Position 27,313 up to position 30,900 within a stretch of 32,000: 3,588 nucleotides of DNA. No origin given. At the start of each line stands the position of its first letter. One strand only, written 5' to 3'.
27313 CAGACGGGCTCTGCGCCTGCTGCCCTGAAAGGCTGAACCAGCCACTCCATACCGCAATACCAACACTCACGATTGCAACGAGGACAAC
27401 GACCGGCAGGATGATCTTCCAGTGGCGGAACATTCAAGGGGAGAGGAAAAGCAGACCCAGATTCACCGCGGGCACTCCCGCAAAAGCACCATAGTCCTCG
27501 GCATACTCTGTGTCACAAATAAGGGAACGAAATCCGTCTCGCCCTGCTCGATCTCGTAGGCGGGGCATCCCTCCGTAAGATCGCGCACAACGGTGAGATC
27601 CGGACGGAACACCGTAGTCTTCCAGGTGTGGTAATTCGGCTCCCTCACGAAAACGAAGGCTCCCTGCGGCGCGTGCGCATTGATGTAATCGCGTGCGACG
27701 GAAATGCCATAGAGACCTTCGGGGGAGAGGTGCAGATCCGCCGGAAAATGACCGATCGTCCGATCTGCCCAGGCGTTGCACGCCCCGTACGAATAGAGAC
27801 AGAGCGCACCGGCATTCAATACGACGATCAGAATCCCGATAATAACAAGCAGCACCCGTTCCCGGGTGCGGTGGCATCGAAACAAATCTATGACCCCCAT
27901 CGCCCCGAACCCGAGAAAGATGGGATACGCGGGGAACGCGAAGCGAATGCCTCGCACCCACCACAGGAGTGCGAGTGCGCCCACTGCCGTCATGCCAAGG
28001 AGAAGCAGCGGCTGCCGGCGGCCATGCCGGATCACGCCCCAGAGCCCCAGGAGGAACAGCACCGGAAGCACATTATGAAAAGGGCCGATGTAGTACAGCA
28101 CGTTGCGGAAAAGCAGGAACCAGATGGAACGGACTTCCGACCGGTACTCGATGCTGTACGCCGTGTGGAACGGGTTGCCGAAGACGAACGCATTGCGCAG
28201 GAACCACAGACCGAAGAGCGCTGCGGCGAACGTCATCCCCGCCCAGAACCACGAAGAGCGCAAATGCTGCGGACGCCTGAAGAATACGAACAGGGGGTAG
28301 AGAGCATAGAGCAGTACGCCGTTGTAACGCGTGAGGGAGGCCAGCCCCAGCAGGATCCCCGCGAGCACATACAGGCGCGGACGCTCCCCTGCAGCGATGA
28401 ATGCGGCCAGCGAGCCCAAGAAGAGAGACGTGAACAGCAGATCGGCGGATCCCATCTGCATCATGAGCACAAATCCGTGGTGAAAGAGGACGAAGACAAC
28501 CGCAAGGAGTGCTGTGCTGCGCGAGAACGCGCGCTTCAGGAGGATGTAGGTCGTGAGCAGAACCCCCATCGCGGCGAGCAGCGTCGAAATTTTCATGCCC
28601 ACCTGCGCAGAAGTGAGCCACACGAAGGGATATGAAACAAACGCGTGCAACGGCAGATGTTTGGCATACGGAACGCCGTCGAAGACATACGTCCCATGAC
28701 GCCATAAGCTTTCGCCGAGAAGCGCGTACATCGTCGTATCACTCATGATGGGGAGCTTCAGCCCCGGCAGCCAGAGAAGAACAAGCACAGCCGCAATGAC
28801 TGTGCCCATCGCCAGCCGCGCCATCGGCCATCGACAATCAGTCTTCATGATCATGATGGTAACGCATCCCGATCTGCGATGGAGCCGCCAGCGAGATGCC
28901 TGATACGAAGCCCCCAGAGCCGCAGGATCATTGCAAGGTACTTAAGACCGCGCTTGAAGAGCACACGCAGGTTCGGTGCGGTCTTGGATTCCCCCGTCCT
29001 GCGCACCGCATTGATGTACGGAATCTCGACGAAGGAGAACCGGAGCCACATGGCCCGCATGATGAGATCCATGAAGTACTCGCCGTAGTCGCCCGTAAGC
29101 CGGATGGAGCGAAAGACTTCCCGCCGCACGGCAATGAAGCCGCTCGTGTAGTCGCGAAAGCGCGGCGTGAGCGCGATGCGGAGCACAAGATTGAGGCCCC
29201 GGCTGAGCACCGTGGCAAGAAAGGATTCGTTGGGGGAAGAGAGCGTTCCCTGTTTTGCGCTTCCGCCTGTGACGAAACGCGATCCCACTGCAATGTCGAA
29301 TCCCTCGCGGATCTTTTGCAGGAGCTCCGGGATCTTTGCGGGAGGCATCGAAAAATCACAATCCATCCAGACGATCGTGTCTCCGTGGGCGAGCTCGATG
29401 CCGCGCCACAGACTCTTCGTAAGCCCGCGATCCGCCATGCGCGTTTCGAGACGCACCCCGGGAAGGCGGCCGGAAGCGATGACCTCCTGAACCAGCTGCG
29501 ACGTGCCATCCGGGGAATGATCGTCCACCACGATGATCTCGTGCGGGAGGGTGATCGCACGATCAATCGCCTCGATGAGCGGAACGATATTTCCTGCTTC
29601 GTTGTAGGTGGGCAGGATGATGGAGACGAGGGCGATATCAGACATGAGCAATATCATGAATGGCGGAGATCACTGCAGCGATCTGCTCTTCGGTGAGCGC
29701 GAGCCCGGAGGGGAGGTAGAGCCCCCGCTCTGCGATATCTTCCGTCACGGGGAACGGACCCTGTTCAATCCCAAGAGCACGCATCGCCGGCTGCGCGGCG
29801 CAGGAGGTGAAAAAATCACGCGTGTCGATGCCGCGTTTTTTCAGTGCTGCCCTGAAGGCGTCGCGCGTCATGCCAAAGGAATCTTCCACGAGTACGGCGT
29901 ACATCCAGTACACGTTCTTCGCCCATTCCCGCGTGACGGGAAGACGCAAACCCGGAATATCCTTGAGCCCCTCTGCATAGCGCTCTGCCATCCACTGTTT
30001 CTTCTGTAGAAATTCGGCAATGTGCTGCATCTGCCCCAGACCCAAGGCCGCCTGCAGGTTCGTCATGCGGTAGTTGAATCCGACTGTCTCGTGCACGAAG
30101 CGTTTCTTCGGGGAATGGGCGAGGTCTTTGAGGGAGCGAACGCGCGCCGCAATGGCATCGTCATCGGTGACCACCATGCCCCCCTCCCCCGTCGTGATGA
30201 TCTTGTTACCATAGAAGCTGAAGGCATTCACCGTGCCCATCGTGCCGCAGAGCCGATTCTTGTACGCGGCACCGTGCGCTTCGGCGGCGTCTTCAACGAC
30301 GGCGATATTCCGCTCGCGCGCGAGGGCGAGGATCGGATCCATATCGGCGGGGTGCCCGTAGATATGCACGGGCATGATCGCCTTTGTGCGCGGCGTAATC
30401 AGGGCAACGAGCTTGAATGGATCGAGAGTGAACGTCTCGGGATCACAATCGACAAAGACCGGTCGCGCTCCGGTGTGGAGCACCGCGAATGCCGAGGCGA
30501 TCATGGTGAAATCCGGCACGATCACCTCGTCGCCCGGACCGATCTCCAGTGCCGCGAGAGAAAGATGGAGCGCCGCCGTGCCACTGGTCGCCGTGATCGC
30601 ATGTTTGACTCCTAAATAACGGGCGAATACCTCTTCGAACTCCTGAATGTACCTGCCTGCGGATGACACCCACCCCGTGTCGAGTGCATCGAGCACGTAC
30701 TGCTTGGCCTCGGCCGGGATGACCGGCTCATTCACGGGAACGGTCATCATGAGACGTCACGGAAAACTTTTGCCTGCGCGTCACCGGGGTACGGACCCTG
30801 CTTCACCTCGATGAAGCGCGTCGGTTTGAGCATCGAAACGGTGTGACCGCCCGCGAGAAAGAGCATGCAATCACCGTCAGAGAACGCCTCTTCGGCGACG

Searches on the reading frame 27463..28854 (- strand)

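Call 91: search_protein_families(library=pfam, proteins=[window:27463-28854:-])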
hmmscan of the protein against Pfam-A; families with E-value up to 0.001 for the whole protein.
window:27463-28854:- (463 aa): 1 family
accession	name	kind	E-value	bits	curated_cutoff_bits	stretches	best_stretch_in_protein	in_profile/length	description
PF13231.12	PMT_2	-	1.6e-10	41.9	26.1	1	83-215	20-155/160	Dolichyl-phosphate-mannose-protein mannosyltransferase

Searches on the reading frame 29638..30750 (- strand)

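Call 91: search_protein_families(library=pfam, proteins=[window:29638-30750:-])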
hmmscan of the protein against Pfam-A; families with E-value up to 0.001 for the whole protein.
window:29638-30750:- (370 aa): 5 families
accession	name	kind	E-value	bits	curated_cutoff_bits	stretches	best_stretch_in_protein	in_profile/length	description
PF01041.23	DegT_DnrJ_EryC1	-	4.8e-124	414.7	19.8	1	12-364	4-359/360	DegT/DnrJ/EryC1/StrS aminotransferase family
PF01212.27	Beta_elim_lyase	-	3.4e-09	36.9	27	1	35-269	34-272/288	Beta-eliminating lyase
PF00155.27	Aminotran_1_2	-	1e-05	25.3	19.7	1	22-126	29-151/361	Aminotransferase class I and II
PF00266.25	Aminotran_5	-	5.3e-05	22.8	21.5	0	31-159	41-180/371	Aminotransferase class-V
PF01053.26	Cys_Met_Meta_PP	-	0.00019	20.6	27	0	37-163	56-182/381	Cys/Met metabolism PLP-dependent enzyme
